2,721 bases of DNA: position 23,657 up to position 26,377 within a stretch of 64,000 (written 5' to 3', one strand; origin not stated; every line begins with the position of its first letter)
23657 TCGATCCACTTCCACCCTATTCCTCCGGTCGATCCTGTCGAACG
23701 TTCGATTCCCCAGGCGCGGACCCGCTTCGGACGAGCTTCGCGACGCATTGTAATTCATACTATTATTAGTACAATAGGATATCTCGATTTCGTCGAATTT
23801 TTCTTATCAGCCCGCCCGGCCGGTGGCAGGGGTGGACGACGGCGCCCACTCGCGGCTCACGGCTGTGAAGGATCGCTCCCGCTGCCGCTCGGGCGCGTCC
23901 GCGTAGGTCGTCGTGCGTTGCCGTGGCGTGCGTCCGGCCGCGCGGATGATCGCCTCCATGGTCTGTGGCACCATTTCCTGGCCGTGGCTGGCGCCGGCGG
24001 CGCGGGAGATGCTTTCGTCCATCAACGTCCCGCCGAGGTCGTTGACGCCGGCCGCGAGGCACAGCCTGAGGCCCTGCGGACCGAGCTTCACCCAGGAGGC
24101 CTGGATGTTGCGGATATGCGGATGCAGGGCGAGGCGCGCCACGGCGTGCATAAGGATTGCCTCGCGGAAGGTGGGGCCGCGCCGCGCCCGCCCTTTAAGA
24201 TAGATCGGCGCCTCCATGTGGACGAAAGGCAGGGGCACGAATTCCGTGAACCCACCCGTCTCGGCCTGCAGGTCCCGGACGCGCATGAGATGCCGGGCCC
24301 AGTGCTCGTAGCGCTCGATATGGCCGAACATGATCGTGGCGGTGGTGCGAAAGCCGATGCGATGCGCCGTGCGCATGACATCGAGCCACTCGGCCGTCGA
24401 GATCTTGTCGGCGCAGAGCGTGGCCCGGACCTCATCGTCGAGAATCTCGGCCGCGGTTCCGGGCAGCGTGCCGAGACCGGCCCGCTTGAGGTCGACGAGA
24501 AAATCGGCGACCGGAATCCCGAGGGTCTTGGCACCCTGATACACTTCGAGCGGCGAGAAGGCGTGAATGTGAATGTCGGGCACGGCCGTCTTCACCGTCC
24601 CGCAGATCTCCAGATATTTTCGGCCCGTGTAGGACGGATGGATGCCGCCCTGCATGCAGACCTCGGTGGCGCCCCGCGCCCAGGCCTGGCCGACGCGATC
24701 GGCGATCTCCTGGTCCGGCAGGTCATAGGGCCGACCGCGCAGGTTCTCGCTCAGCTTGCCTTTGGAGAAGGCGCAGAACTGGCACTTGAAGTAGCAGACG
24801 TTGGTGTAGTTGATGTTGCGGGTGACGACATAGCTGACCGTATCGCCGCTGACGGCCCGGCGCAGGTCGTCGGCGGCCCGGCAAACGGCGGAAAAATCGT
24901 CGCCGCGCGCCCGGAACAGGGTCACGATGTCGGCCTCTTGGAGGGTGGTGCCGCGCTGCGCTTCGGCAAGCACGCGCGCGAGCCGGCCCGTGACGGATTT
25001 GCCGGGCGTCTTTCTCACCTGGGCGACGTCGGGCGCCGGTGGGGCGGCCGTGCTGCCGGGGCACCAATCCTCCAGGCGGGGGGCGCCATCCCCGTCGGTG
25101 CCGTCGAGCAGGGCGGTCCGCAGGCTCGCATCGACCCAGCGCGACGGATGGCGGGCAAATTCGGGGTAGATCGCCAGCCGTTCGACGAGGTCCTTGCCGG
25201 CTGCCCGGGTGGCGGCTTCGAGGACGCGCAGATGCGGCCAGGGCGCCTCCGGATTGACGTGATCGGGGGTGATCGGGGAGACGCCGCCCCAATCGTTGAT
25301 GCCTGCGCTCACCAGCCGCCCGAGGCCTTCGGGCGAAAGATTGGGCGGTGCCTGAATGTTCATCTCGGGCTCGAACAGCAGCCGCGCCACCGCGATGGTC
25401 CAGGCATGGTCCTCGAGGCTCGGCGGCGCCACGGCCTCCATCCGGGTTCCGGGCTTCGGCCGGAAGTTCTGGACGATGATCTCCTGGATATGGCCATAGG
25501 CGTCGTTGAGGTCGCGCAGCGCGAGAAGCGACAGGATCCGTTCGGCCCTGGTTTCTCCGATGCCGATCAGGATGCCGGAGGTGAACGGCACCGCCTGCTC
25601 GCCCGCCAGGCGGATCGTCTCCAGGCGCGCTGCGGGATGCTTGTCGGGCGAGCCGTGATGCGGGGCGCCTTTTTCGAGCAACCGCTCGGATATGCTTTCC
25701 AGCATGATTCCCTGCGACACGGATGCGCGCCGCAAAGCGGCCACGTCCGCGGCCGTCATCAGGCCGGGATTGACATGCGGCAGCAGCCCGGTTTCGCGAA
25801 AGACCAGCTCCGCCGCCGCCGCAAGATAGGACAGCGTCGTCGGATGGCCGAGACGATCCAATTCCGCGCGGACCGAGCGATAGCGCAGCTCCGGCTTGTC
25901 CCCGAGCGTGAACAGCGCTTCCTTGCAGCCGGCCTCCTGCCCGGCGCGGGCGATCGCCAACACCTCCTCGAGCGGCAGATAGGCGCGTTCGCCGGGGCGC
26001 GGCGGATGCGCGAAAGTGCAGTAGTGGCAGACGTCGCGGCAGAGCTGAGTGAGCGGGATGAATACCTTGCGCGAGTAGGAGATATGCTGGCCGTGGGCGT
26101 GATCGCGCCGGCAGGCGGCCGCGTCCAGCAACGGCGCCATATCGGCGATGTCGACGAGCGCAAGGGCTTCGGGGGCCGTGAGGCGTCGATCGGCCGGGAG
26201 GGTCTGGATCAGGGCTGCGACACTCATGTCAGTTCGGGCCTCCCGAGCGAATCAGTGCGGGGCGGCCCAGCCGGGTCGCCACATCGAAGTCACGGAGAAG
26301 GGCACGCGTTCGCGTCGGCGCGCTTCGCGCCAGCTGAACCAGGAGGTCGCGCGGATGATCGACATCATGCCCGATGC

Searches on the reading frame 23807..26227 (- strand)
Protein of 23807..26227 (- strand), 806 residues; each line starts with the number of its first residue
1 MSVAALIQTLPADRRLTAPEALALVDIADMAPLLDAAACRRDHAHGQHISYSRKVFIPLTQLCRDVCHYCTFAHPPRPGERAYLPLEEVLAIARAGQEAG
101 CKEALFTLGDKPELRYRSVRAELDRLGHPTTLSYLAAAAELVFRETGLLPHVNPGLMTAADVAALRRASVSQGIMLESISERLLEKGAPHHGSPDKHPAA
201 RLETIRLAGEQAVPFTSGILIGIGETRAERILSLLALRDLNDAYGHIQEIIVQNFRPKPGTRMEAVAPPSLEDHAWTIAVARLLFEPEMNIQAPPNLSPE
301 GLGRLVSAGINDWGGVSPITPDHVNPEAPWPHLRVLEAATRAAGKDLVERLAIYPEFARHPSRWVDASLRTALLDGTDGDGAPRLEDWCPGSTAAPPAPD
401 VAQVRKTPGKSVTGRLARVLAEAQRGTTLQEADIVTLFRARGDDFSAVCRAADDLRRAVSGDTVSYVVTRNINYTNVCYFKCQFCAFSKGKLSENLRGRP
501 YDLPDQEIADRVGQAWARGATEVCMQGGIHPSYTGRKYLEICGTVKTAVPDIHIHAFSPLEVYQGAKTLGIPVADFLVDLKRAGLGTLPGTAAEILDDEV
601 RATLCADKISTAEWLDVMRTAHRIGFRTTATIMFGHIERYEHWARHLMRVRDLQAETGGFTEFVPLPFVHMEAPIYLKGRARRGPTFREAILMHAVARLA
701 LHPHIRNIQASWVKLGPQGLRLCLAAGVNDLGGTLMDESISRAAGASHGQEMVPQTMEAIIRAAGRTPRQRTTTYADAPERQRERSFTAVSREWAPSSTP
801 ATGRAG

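Call 5: search_protein_families(library=pfam, proteins=[window:23807-26227:-], max_evalue=0.001)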
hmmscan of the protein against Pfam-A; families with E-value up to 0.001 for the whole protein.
window:23807-26227:- (806 aa): 2 families
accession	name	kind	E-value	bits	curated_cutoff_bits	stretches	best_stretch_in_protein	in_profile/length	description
PF04055.27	Radical_SAM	-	7.9e-31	107.9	29.5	2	472-647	1-163/166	Radical SAM superfamily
PF19288.4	CofH_C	-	1.7e-18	67.1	27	1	659-776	3-117/125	CofH/MqnC C-terminal region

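Call 7: search_protein_families(library=ncbifam, proteins=[window:23807-26227:-], max_evalue=0.00001)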
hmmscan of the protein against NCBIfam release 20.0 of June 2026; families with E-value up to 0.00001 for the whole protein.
window:23807-26227:- (806 aa): 16 families
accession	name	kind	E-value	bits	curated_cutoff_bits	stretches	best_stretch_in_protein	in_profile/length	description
NF006687.0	PRK09234.1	equivalog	0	1144.3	1018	2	408-786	471-845/849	bifunctional FO biosynthesis protein CofGH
TIGR03551.1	F420_cofH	equivalog_domain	2.4e-172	572.5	374.1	2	430-776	2-343/345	5-amino-6-(D-ribitylamino)uracil--L-tyrosine 4-hydroxyphenyl transferase CofH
NF005609.0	PRK07360.1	equivalog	8.3e-147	488.8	426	3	417-779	9-369/374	7,8-didemethyl-8-hydroxy-5-deazariboflavin synthase subunit CofH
TIGR03550.1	F420_cofG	equivalog_domain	2.8e-143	476.9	213.35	2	50-371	1-319/322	7,8-didemethyl-8-hydroxy-5-deazariboflavin synthase CofG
TIGR00423.1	TIGR00423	subfamily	5e-126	420.1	260.25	2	464-775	1-307/310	CofH family radical SAM protein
NF004884.0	PRK06245.1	equivalog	1.2e-122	409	209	1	42-373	4-328/340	7,8-didemethyl-8-hydroxy-5-deazariboflavin synthase subunit CofG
TIGR03699.1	menaquin_MqnC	equivalog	1.4e-113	379.2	428.1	3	429-776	3-340/342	cyclic dehypoxanthinyl futalosine synthase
TIGR03700.1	mena_SCO4494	equivalog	1.1e-104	350.1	434.55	2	423-776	5-349/351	aminofutalosine synthase MqnE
NF006277.0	PRK08445.1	equivalog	5.4e-76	255.7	576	1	443-775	16-342/348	dehypoxanthine futalosine cyclase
NF006276.0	PRK08444.1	equivalog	2.9e-73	246.9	560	2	423-776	7-348/353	aminofutalosine synthase MqnE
NF004580.0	PRK05926.1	equivalog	2.2e-57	195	583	1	415-768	14-362/370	hypothetical protein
TIGR00433.2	bioB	equivalog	2.9e-20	72.7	225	1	16-291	3-256/307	biotin synthase BioB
TIGR03957.1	rSAM_HmdB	equivalog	6.1e-20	71.6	320.9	1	175-316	149-281/317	5,10-methenyltetrahydromethanopterin hydrogenase cofactor biosynthesis protein HmdB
TIGR03956.1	rSAM_HydE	equivalog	1e-16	61.2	254.6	1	425-729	7-287/340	[FeFe] hydrogenase H-cluster radical SAM maturase HydE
TIGR03910.1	pyrrolys_PylB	equivalog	4.7e-16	58.6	348.2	1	33-294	38-276/347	methylornithine synthase PylB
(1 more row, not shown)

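Call 13: find_related_loci(query=window:23807-26227:-, collection=genome_contigs, flank=10000)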
Query window:23807-26227:- (806 aa) in genome_contigs; peptide patterns used: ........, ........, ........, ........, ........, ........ (x = any residue, [..] = any of these).
600 stretches matched a pattern (row limit reached: there are more); 596 encode a relative of the query (tblastn E <= 1e-3); the best 80 are kept; 80 distinct loci.
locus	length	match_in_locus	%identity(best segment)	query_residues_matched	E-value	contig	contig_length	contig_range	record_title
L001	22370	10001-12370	75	1-791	0e+0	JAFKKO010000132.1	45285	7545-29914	MAG: Hyphomicrobiales bacterium isolate SCN18_30_10_14_R3_B_63_20 SCN18_30_10_14_R3_B_scaffold_632, whole genome shotgun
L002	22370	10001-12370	76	1-791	0e+0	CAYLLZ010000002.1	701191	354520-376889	MAG TPA_asm: uncultured Afipia sp. isolate binchicken_co286_5 genome assembly, contig: NODE_5_length_701191_cov_15.46630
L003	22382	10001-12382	74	1-788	0e+0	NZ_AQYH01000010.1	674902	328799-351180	Kaistia granuli DSM 23481 strain Ko04 G342DRAFT_scaffold00001.1_C, whole genome shotgun sequence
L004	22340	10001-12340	74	13-791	0e+0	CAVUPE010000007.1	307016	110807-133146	MAG: uncultured Alphaproteobacteria bacterium isolate MFD05841.bin.2.44 genome assembly, contig: contig_1297, whole geno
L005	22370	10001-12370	72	15-804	0e+0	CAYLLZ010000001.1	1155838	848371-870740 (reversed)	MAG TPA_asm: uncultured Afipia sp. isolate binchicken_co286_5 genome assembly, contig: NODE_2_length_1155838_cov_15.0717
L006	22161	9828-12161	74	1-778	0e+0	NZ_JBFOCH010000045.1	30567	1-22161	Mesorhizobium marinum strain ZMM04-4 Scaffold45, whole genome shotgun sequence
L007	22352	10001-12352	70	16-806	0e+0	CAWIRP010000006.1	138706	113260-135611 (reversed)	MAG: uncultured Alphaproteobacteria bacterium isolate MFD06742.bin.2.126 genome assembly, contig: contig_26343, whole ge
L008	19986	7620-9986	75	1-789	0e+0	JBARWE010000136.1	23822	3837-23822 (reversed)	MAG: Xanthobacteraceae bacterium isolate MFD12187_ilm_asm_bin3 k127_9120, whole genome shotgun sequence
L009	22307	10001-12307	72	8-776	0e+0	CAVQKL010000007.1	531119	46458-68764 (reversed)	MAG: uncultured beta proteobacterium isolate MFD00031.bin.2.11 genome assembly, contig: contig_25869, whole genome shotg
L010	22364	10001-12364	70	14-801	0e+0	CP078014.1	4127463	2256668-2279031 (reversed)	MAG: Bradyrhizobiaceae bacterium isolate AGun1 chromosome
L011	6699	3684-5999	71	14-790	0e+0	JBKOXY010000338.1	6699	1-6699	MAG: Pseudomonadota bacterium isolate GB_HAYS_MAG_00075 GB_HAYS_000000203430, whole genome shotgun sequence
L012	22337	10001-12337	69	6-787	0e+0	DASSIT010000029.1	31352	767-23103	MAG TPA_asm: Pseudolabrys sp. isolate SMAG_U1095 k141_1744927, whole genome shotgun sequence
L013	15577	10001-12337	69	10-792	0e+0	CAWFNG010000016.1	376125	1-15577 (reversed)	MAG: uncultured Alphaproteobacteria bacterium isolate MFD03975.bin.2.71 genome assembly, contig: contig_46492, whole gen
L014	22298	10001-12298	68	16-780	0e+0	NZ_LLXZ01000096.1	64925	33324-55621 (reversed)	Bradyrhizobium jicamae strain PAC68 contig_26, whole genome shotgun sequence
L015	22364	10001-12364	69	1-791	0e+0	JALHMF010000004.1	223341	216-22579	MAG: Xanthobacteraceae bacterium isolate Bin_30_3_2 c_000000000338, whole genome shotgun sequence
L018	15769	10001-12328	68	10-786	0e+0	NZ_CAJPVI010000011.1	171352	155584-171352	Cupriavidus numazuensis strain LMG 26411 isolate LMG 26411, whole genome shotgun sequence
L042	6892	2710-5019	65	20-785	0e+0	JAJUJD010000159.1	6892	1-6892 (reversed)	MAG: Alcaligenaceae bacterium isolate bin108 k141_160664_length_6892_cov_46.0779, whole genome shotgun sequence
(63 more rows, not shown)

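Call 27: search_protein_families(library=pfam, proteins=[L001:12464-13978:+, L001:6064-6840:+, L002:16738-18114:+, L003:18309-19613:+, L003:20090-21478:+, L006:18411-19550:+, L009:12381-14048:+, L009:14041-15144:+, L009:15160-15918:+, L008:5282-6214:+], max_evalue=0.0001)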
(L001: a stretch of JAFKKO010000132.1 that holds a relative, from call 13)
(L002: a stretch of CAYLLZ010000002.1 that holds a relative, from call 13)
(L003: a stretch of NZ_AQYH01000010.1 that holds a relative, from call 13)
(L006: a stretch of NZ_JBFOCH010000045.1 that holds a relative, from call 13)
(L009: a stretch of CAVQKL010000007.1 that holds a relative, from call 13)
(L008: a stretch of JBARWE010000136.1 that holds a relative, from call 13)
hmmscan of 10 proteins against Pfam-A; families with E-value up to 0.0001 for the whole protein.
L001:12464-13978:+ (504 aa): 1 family
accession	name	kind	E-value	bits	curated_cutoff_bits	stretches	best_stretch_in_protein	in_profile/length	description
PF00291.31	PALP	-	3.9e-14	53.1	35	1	113-398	33-295/295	Pyridoxal-phosphate dependent enzyme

L001:6064-6840:+ (258 aa): 1 family
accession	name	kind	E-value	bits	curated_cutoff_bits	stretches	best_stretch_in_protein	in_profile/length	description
PF03746.21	LamB_YcsF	-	9.9e-95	317.2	22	1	5-243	1-239/239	LamB/YcsF family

L002:16738-18114:+ (458 aa): 2 families
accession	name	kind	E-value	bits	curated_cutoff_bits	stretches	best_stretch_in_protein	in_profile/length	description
PF03313.21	SDH_alpha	-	4.2e-86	289.3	26.4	1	187-452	2-260/260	Serine dehydratase alpha chain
PF03315.21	SDH_beta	-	1.1e-54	185.4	26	1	6-157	1-153/155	Serine dehydratase beta chain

L003:18309-19613:+ (434 aa): 2 families
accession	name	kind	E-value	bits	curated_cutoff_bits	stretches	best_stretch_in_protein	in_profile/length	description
PF01262.27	AlaDh_PNT_C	-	1.7e-60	204.5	23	1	197-425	1-213/214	Alanine dehydrogenase/PNT, C-terminal domain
PF05222.21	AlaDh_PNT_N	-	1.6e-36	125.9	30.4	1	66-193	9-136/136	Alanine dehydrogenase/PNT, N-terminal domain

L003:20090-21478:+ (462 aa): 1 family
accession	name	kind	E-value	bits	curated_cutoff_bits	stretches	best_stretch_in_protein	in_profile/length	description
PF02233.22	PNTB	-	4.7e-178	593.3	31.7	1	7-455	2-453/456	NAD(P) transhydrogenase beta subunit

L006:18411-19550:+ (379 aa): 2 families
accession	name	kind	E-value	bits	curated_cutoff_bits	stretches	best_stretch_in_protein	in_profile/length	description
PF01262.27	AlaDh_PNT_C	-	9.9e-62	208.6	23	1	142-370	1-213/214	Alanine dehydrogenase/PNT, C-terminal domain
PF05222.21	AlaDh_PNT_N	-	1.4e-35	122.9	30.4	1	10-138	8-136/136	Alanine dehydrogenase/PNT, N-terminal domain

L009:12381-14048:+ (555 aa): 1 family
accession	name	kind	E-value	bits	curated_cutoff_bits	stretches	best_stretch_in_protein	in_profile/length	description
PF00171.27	Aldedh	-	1.5e-150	502.2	23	1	92-550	4-461/461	Aldehyde dehydrogenase family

L009:14041-15144:+ (367 aa): 1 family
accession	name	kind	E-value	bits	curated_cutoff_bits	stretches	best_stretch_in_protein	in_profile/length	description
PF13641.12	Glyco_tranf_2_3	-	1.1e-07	32.6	27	1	44-206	17-184/230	Glycosyltransferase like family 2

L009:15160-15918:+ (252 aa): 4 families
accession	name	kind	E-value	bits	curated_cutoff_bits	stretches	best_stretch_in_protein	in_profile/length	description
PF13561.12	adh_short_C2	-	7.1e-62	209.5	27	1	13-249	1-234/236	Enoyl-(Acyl carrier protein) reductase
PF00106.31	adh_short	-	1.9e-48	165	26.6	1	7-196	1-189/195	short chain dehydrogenase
PF08659.16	KR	-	6.3e-09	36.4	22.6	1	10-157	4-150/180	KR domain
PF23441.1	SDR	-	1.1e-05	25.4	27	1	67-249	73-254/258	SDR-like rossmann domain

L008:5282-6214:+ (310 aa): 1 family
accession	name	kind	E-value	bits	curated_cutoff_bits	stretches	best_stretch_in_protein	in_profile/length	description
PF03746.21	LamB_YcsF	-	9.9e-94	313.9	22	1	57-294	1-238/239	LamB/YcsF family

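Call 29: search_protein_families(library=ncbifam, proteins=[L001:12464-13978:+, L018:4016-5065:-, L018:5062-5814:-, L018:12425-13087:+, L018:13081-13731:+, L013:728-2185:+, L013:2232-3299:+, L013:3308-4087:+, L009:3931-4794:-, L009:2170-2868:-], max_evalue=0.000001)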
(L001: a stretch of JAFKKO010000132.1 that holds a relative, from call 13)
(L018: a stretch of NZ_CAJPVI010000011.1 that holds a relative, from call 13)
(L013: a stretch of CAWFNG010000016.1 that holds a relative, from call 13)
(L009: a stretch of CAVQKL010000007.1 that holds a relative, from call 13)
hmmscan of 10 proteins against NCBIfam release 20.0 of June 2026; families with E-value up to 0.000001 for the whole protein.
L001:12464-13978:+ (504 aa): 7 families
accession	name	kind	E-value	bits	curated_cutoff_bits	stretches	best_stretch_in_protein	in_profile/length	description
TIGR01139.1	cysK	equivalog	1.2e-21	77.3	350.95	1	144-403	61-292/298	cysteine synthase A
TIGR01136.1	cysKM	subfamily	4.1e-21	75.6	344.15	1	142-404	59-294/299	cysteine synthase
NF007989.0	PRK10717.1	equivalog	2.2e-17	63.2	387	1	144-406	69-315/334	cysteine synthase A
TIGR01137.1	cysta_beta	equivalog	3.2e-13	49.2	510.25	1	133-333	56-254/457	cystathionine beta-synthase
NF008735.0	PRK11761.1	equivalog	3.1e-10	39.8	413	1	121-331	45-237/296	cysteine synthase CysM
TIGR01138.1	cysM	equivalog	4e-08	33.1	394.2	1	148-403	67-284/290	cysteine synthase B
TIGR03945.1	PLP_SbnA_fam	equivalog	4.6e-07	29.2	349.95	1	114-331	33-242/304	2,3-diaminopropionate biosynthesis protein SbnA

L018:4016-5065:- (349 aa): 3 families
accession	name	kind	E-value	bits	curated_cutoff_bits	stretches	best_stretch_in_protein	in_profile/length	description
TIGR00724.1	urea_amlyse_rel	domain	3.4e-86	289.1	230.2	1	8-315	2-307/315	5-oxoprolinase/urea amidolyase family protein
NF045499.1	PxpC_5OPro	equivalog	1.1e-69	235.1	500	1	8-314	2-301/306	5-oxoprolinase subunit PxpC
TIGR02712.1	urea_carbox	equivalog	2.4e-51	174.6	1303.85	1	3-318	444-770/1201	urea carboxylase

L018:5062-5814:- (250 aa): 2 families
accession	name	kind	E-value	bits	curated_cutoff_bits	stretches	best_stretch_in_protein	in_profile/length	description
TIGR00370.1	TIGR00370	equivalog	1.8e-54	184.2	145.55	1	19-221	2-201/202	5-oxoprolinase subunit PxpB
TIGR02712.1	urea_carbox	equivalog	3.9e-19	67.9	1303.85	2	162-248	977-1070/1201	urea carboxylase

L018:12425-13087:+ (220 aa): 2 families
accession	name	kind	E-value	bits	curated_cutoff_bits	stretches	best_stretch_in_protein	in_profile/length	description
NF007756.0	PRK10437.1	equivalog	5.6e-79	264.6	251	1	1-198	1-197/220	carbonate dehydratase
NF011765.0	PRK15219.1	subfamily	3e-14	53.1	221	1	33-188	88-240/245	carbonic anhydrase family protein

L018:13081-13731:+ (216 aa): 6 families
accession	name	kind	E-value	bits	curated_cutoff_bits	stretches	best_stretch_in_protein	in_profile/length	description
NF009810.0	PRK13294.1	equivalog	1.3e-44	152.8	304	1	25-211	259-444/449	coenzyme F420-0:L-glutamate ligase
TIGR03553.1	F420_FbiB_CTERM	equivalog_domain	2.5e-43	148.1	249.55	1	26-208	5-186/194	F420 biosynthesis protein FbiB, C-terminal domain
TIGR02476.1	BluB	equivalog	1.6e-23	83.1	150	1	23-200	12-183/205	5,6-dimethylbenzimidazole synthase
NF003768.0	PRK05365.1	equivalog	1.5e-14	53.9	152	1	14-200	8-182/200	malonic semialdehyde reductase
NF008033.1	PRK10765.1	equivalog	2.4e-12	46.8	223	0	136-201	98-164/240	oxygen-insensitive NADPH nitroreductase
NF047509.1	Rv3131_FMN_oxido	subfamily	5.6e-12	45.8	199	1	46-85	2-38/319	Acg family FMN-binding oxidoreductase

L013:728-2185:+ (485 aa): 7 families
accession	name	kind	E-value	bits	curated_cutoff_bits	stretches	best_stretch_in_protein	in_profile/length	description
TIGR00148.1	TIGR00148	subfamily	2e-94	316.7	244.85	1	30-454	1-437/438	UbiD family decarboxylase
NF041204.1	VdcC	exception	1.9e-82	277.2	650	1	28-465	2-448/467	non-oxidative hydroxyarylic acid decarboxylases subunit C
NF008175.0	PRK10922.1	equivalog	8.9e-58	196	788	1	121-475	121-482/497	4-hydroxy-3-polyprenylbenzoate decarboxylase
TIGR03701.1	mena_SCO4490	equivalog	5.7e-56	190.1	495.9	1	121-438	108-425/433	menaquinone biosynthesis decarboxylase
TIGR02724.1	phenyl_P_beta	equivalog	8e-42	143.2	468.95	1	43-451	14-438/472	phenylphosphate carboxylase subunit beta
TIGR02723.1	phenyl_P_alpha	equivalog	1.7e-33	116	564.6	1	132-441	117-428/485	phenylphosphate carboxylase subunit alpha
NF041219.1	BagN_FevL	exception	1.6e-30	106.1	1000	1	113-418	114-433/502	bagremycin/ferroverdin biosynthesis UbiD family decarboxylase BagN/FevL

L013:2232-3299:+ (355 aa): 2 families
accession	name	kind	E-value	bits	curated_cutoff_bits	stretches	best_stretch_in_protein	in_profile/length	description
TIGR01728.1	SsuA_fam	subfamily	6.4e-13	48.6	163.5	1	56-294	10-245/290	aliphatic sulfonate ABC transporter substrate-binding protein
TIGR02122.1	TRAP_TAXI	subfamily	5e-07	28.9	84.35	1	53-199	39-194/320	TAXI family TRAP transporter solute-binding subunit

L013:3308-4087:+ (259 aa): 6 families
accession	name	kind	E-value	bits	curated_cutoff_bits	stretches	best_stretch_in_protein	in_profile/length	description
NF040733.1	ABC_perm_U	equivalog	1.7e-31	109.6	295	1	6-247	7-249/251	ABC transporter permease subunit SaoP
TIGR01183.1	ntrB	equivalog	2.8e-24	86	209.05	1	54-236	17-199/202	nitrate ABC transporter permease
NF008470.0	PRK11365.1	equivalog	4.4e-20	72.2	347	1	6-230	10-236/263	aliphatic sulfonate ABC transporter permease SsuC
NF007545.0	PRK10160.1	equivalog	2.4e-19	69.8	342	1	13-247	30-271/275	taurine ABC transporter permease TauC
TIGR03416.1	ABC_choXWV_perm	equivalog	2.1e-15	56.9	363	1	8-225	46-256/267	choline ABC transporter permease subunit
NF008196.0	PRK10952.1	equivalog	3.1e-12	46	439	1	56-235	146-319/356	glycine betaine/L-proline ABC transporter permease ProW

L009:3931-4794:- (287 aa): 3 families
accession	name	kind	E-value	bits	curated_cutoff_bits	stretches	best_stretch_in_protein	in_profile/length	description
TIGR00724.1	urea_amlyse_rel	domain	4.5e-64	216.5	230.2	1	3-253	57-305/315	5-oxoprolinase/urea amidolyase family protein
NF045499.1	PxpC_5OPro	equivalog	3.7e-51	174.2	500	1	12-253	65-300/306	5-oxoprolinase subunit PxpC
TIGR02712.1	urea_carbox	equivalog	2.3e-31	108.4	1303.85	1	2-260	504-771/1201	urea carboxylase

L009:2170-2868:- (232 aa): 12 families
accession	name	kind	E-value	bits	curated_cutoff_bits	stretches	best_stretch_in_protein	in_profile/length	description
NF041018.1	glyceraldDH_alpha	equivalog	9e-33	113.6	790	1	48-214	95-260/741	glyceraldehyde dehydrogenase subunit alpha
NF040766.1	CODH_aero_grp5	exception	1.8e-32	112.4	950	1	51-214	99-264/785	aerobic carbon-monoxide dehydrogenase large subunit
TIGR03194.1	4hydrxCoA_A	equivalog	4e-29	101.6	994.55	1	33-224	66-258/746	4-hydroxybenzoyl-CoA reductase subunit alpha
NF043082.1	XdhA_XDHase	equivalog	1.1e-24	86.6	780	1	51-215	96-261/758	xanthine dehydrogenase subunit XdhA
NF007426.0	PRK09970.1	equivalog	1.3e-21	76.4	916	1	51-215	101-264/761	xanthine dehydrogenase molybdenum-binding subunit XdhA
TIGR02416.1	CO_dehy_Mo_lg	equivalog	1.8e-17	62.8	991.15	1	51-213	81-258/770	aerobic carbon-monoxide dehydrogenase large subunit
NF045668.1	pterin_aldehy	equivalog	3.1e-16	58.7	1100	1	52-202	273-424/905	molybdopterin-dependent aldehyde oxidoreductase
NF041671.1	peri_hyde_PaoC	equivalog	8.5e-15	54.2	1180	1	51-213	103-260/735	aldehyde oxidoreductase molybdenum-binding subunit PaoC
TIGR03313.1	Se_sel_red_Mo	hypoth_equivalog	2.9e-12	45.1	1101.9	1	125-210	370-453/951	molybdopterin-dependent oxidoreductase Mo/Fe-S-binding subunit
TIGR03311.1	Se_dep_XDH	equivalog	1.8e-11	42.9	830.45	1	52-202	250-398/848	selenium-dependent xanthine dehydrogenase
TIGR03196.1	pucD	equivalog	1.1e-08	34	783.65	1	50-224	87-257/763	xanthine dehydrogenase subunit D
TIGR02965.1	xanthine_xdhB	equivalog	4.1e-08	31.9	849.5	1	44-201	80-230/758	xanthine dehydrogenase molybdopterin binding subunit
